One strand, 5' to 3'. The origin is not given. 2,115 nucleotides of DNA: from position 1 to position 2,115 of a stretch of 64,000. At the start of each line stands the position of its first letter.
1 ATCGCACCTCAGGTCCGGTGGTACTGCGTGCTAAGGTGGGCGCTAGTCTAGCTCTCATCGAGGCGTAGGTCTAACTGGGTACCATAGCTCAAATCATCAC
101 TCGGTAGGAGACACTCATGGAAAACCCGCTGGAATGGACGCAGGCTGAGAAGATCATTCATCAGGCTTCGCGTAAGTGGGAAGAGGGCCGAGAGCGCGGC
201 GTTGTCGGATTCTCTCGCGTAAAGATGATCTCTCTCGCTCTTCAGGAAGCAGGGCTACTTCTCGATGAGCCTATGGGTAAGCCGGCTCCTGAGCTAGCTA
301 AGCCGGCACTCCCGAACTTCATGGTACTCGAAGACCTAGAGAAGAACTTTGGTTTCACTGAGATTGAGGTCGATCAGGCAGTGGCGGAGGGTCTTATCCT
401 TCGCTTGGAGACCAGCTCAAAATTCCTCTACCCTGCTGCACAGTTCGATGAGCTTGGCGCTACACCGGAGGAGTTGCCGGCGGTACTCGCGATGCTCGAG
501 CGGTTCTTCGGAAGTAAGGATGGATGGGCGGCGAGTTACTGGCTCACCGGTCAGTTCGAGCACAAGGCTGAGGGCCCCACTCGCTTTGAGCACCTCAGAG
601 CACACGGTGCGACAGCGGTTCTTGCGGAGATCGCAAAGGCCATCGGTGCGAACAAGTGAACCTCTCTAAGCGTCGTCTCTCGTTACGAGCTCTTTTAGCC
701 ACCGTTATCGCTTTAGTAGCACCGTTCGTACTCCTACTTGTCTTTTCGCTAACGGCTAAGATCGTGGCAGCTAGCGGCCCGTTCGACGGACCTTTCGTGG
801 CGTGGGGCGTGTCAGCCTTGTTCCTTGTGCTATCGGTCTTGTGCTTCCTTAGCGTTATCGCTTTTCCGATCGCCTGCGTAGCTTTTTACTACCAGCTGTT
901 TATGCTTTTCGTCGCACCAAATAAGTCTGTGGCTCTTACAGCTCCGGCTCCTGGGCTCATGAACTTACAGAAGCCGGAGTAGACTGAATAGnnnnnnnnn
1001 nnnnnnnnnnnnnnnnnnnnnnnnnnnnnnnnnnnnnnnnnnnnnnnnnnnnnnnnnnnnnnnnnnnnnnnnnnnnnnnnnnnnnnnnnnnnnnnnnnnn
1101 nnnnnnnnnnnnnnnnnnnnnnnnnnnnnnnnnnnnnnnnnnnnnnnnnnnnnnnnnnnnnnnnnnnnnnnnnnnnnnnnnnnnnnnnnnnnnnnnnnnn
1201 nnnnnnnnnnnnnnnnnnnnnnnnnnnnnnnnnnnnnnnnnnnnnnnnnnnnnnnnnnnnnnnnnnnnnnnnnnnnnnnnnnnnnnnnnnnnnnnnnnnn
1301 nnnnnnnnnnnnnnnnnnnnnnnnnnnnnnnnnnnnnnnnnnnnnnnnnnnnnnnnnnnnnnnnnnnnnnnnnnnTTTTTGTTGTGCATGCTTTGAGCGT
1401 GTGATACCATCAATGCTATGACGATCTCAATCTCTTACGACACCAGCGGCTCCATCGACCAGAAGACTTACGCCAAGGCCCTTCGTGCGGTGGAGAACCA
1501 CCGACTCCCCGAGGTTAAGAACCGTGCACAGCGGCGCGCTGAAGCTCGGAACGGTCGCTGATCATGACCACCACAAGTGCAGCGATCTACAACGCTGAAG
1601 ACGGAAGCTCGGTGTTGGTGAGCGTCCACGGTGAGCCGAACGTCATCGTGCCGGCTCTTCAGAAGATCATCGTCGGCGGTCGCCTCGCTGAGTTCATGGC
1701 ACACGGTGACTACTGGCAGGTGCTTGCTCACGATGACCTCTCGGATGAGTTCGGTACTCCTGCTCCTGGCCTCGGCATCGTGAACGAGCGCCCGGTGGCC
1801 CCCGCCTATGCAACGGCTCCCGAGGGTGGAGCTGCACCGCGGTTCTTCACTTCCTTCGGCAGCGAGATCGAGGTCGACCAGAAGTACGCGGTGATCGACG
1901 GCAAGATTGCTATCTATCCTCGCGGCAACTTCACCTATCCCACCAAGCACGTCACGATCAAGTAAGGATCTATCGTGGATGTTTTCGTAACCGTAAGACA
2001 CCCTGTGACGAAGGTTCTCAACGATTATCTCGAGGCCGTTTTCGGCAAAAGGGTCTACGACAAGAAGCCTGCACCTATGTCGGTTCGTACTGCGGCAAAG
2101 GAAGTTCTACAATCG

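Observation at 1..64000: Genome-accordion accessory region of a giant actinobacterial element: about 11 paralog families covering about 44 of ~120 genes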

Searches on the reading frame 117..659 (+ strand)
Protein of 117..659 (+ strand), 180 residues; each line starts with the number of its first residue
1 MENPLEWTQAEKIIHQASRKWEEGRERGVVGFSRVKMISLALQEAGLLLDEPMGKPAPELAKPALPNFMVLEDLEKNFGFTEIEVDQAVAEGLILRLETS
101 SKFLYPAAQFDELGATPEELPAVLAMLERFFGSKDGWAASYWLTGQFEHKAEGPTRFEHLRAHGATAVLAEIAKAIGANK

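Call 19: find_encoding_contigs(protein=window:117-659:+, flank=10000, max_places=4)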
Protein window:117-659:+ (180 aa): no gene with exactly this product is on record in the collection.

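Call 54: search_protein_families(library=phrogs, proteins=[window:117-659:+], max_evalue=0.001)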
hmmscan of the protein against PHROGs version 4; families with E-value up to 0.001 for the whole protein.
window:117-659:+ (180 aa): 0 families

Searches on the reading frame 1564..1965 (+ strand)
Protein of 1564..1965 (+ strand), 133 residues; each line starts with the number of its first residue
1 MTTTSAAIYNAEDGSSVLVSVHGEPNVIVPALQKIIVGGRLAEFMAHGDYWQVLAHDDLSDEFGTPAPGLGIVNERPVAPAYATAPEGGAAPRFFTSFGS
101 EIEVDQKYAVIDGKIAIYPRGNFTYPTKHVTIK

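Call 23: find_encoding_contigs(protein=window:1564-1965:+, flank=10000, max_places=4)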
Protein window:1564-1965:+ (133 aa): 12 contigs read that carry it; 4 places shown.
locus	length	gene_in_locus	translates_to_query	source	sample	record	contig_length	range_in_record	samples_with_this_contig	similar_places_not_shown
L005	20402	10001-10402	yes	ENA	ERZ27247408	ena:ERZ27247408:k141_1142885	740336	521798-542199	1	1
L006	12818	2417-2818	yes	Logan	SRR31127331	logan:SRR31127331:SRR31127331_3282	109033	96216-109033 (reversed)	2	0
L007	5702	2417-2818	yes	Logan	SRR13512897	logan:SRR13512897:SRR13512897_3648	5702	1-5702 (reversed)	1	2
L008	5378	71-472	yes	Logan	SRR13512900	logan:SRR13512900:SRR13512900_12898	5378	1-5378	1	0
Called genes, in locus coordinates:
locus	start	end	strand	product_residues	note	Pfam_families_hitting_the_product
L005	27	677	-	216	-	-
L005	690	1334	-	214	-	-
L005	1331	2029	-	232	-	-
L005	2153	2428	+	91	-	-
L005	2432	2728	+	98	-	-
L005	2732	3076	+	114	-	-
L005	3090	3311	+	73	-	-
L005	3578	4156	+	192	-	-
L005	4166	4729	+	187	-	PF00293:NUDIX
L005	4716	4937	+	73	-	-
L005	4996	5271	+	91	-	-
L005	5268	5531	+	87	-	-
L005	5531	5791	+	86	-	-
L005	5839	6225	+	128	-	-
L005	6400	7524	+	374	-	PF03796:DnaB_C, PF06745:ATPase (weak)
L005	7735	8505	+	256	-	-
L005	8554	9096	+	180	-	-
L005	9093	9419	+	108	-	-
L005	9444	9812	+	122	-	-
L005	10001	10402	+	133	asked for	-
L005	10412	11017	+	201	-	-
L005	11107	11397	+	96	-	-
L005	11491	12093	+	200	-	-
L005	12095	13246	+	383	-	-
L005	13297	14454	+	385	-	-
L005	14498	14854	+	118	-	-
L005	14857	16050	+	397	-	-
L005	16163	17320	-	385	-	-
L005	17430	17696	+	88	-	-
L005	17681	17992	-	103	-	PF13223:DUF4031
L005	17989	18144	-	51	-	-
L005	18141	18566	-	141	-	-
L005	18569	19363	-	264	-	PF01261:AP_endonuc_2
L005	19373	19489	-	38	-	-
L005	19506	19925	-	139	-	-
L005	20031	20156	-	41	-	-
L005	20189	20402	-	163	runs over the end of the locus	-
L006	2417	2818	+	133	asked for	-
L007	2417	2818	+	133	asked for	-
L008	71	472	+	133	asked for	-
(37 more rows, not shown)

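Call 27: find_related_loci(query=L005:6400-7524:+, collection=viral_contigs, flank=10000)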
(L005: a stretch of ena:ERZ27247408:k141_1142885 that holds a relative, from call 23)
Query L005:6400-7524:+ (374 aa) in viral_contigs; peptide patterns used: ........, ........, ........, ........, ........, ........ (x = any residue, [..] = any of these).
2 stretches matched a pattern, but none encodes a relative of the query by tblastn (E <= 1e-3).

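Call 29: search_dna_similar(query=L005:6400-7524:+, collection=phages, mode=protein, max_rows=15)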
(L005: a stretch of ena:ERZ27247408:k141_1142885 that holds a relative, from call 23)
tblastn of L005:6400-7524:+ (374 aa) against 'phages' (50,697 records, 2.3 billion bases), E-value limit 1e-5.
Records with a match: 988; places in all: 990; records where one place covers at least 80% of the query: 0.
Best place of each record, by identity: <60% 988.
By first word of the organism name: Mycobacterium 132; Staphylococcus 99; Pseudomonas 91; Acinetobacter 83; Salmonella 74; Escherichia 70; Gordonia 60; Bacteriophage 48; Stx2a-converting 48; Streptococcus 29; and 71 more.
By host as written in the record: - 158; Mycobacterium smegmatis mc2 155 85; Gordonia terrae 3612 53; Pseudomonas aeruginosa 40; Acinetobacter baumannii 36; Mycobacterium smegmatis mc#155 31; Staphylococcus aureus 29; Escherichia coli 28; and 297 more.
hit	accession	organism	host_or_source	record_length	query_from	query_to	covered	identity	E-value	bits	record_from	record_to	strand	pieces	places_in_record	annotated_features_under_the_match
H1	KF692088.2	Arthrobacter phage vB_ArS-ArV2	Arthrobacter sp.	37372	31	276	66%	31.1%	9e-19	94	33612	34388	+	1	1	DNA helicase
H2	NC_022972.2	Arthrobacter phage vB_ArS-ArV2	Arthrobacter sp.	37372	31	276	66%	31.1%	9e-19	94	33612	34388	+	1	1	DnaB-like replicative helicase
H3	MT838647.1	Bacteriophage sp.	human fecal samples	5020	2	251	67%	30.6%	3e-13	77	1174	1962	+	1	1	record has no annotation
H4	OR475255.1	Microbacterium phage Phonegingi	Microbacterium foliorum NRRL B-24224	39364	6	251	66%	31.0%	2e-18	93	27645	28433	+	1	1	44: DnaB-like dsDNA helicase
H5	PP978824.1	Microbacterium phage Bush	Microbacterium foliorum NRRL B-24224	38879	6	251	66%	31.0%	3e-18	92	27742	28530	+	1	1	45: DnaB-like dsDNA helicase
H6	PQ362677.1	Microbacterium phage MenE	Microbacterium foliorum NRRL B-24224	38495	6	251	66%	31.0%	3e-18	92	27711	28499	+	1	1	45: DnaB-like dsDNA helicase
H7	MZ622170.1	Microbacterium phage Blett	Microbacterium foliorum NRRL B-24224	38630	6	251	66%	31.0%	3e-18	92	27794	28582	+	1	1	44: DnaB-like dsDNA helicase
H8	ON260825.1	Microbacterium phage Antuna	Microbacterium foliorum NRRL B-24224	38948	6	251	66%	31.0%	3e-18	92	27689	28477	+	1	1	45: DnaB-like dsDNA helicase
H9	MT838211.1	Bacteriophage sp.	human fecal samples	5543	35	251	58%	34.7%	8e-24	108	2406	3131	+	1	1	record has no annotation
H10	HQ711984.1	Pseudomonas phage phi297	Pseudomonas aeruginosa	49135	40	286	66%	30.0%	3e-14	80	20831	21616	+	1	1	replicative DNA helicase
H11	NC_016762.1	Pseudomonas phage phi297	Pseudomonas aeruginosa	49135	40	286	66%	30.0%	3e-14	80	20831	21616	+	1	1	DnaB-like replicative helicase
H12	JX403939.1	Pseudomonas phage YMC/01/01/P52_PAE_BP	Pseudomonas aeruginosa YMC/01/01/P52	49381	40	286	66%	30.0%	3e-14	80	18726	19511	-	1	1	hypothetical protein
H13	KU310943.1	Pseudomonas phage YMC11/07/P54_PAE_BP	carbapenem-resistant Pseudomonas ...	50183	40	286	66%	30.0%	3e-14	80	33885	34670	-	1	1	hypothetical protein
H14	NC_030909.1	Pseudomonas phage YMC11/07/P54_PAE_BP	carbapenem-resistant Pseudomonas ...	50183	40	286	66%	30.0%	3e-14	80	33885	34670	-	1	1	DnaB-like replicative helicase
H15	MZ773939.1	Pseudomonas phage PP9W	Pseudomonas aeruginosa P9W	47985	40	286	66%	30.0%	5e-14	79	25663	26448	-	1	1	replicative DNA helicase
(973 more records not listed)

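Call 50: find_encoding_contigs(protein=L005:27-677:-, flank=10000, max_places=2)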
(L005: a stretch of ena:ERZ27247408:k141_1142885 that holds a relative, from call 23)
Protein L005:27-677:- (216 aa): 4 contigs read that carry it; 1 place shown.
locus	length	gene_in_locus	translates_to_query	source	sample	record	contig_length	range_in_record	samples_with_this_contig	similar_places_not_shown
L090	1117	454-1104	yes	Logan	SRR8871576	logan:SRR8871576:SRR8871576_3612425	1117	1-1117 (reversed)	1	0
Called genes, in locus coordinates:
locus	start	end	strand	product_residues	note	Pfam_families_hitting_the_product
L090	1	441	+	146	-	?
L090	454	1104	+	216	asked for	-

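Call 71: find_encoding_contigs(protein=L005:1331-2029:-, flank=10000, max_places=3)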
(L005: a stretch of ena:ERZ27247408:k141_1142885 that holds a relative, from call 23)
Protein L005:1331-2029:- (232 aa): 4 contigs read that carry it; 1 place shown.
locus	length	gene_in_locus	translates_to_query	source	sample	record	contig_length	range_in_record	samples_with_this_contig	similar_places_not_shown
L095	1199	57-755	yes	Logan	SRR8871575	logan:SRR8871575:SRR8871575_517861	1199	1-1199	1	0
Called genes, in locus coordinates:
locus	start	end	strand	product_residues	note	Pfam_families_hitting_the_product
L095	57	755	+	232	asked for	-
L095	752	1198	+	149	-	?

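Call 115: search_protein_families(library=ncbifam, proteins=[L005:6400-7524:+, L005:4166-4729:+], max_evalue=0.00001)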
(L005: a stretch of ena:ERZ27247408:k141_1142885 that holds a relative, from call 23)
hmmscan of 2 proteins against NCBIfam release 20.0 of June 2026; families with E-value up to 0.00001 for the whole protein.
L005:6400-7524:+ (374 aa): 16 families
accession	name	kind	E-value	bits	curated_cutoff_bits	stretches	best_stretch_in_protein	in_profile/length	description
TIGR00665.1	DnaB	equivalog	2e-32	112.6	385.25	1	35-258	180-422/435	replicative DNA helicase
TIGR03600.1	phage_DnaB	exception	4.5e-29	101.7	498.65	1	38-252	182-414/421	phage replicative helicase, DnaB family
NF006306.0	PRK08506.1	equivalog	4.4e-28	98.1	596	1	36-230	178-383/472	replicative DNA helicase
NF004384.0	PRK05748.1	equivalog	1.1e-21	76.9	525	1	35-231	188-397/452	replicative DNA helicase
NF005852.0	PRK07773.1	equivalog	2.9e-21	75.5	780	1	35-209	202-379/886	replicative DNA helicase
NF006443.0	PRK08760.1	equivalog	3.6e-20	71.7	741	1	39-230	218-420/476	replicative DNA helicase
NF004967.0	PRK06321.1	equivalog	3.2e-19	69.2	751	1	35-258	211-454/472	replicative DNA helicase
NF040583.1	dnaB_SPI-7_type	exception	9.6e-18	64.4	655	1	35-230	179-388/434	SPI-7-type island replicative DNA helicase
NF005424.0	PRK07004.1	equivalog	1.5e-17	63.3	834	1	35-231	198-406/460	replicative DNA helicase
NF006606.0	PRK09165.1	equivalog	7e-17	61.2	540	1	38-230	205-424/497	replicative DNA helicase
NF005240.0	PRK06749.1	subfamily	3.4e-15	55.7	686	1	36-231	172-382/428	replicative DNA helicase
NF004109.0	PRK05595.1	equivalog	5.5e-15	55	737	1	38-231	189-393/444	replicative DNA helicase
NF005369.0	PRK06904.1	equivalog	1.4e-14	53.7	809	1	35-230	208-417/474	replicative DNA helicase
NF005945.0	PRK08006.1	equivalog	1e-13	51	898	1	37-231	211-418/471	replicative DNA helicase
NF006458.0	PRK08840.1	equivalog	2.4e-13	49.6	884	1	46-231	213-411/464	replicative DNA helicase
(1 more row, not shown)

L005:4166-4729:+ (187 aa): 0 families

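Call 120: search_protein_families(library=phrogs, proteins=[L005:3578-4156:+, L005:7735-8505:+, L005:5839-6225:+], max_evalue=0.001)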
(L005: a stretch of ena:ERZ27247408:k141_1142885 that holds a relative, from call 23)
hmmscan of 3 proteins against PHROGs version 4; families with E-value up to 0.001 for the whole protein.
L005:3578-4156:+ (192 aa): 0 families

L005:7735-8505:+ (256 aa): 3 families
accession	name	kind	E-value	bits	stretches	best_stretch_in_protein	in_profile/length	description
phrog_19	-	DNA, RNA and nucleotide metabolism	1.1e-07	32.1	1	35-81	339-385/621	DnaB-like replicative helicase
phrog_243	-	DNA, RNA and nucleotide metabolism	5.9e-07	29.7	1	26-217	14-213/273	DnaB-like replicative helicase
phrog_239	-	DNA, RNA and nucleotide metabolism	1.6e-05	25.1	1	29-80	338-390/801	DNA primase/helicase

L005:5839-6225:+ (128 aa): 0 families
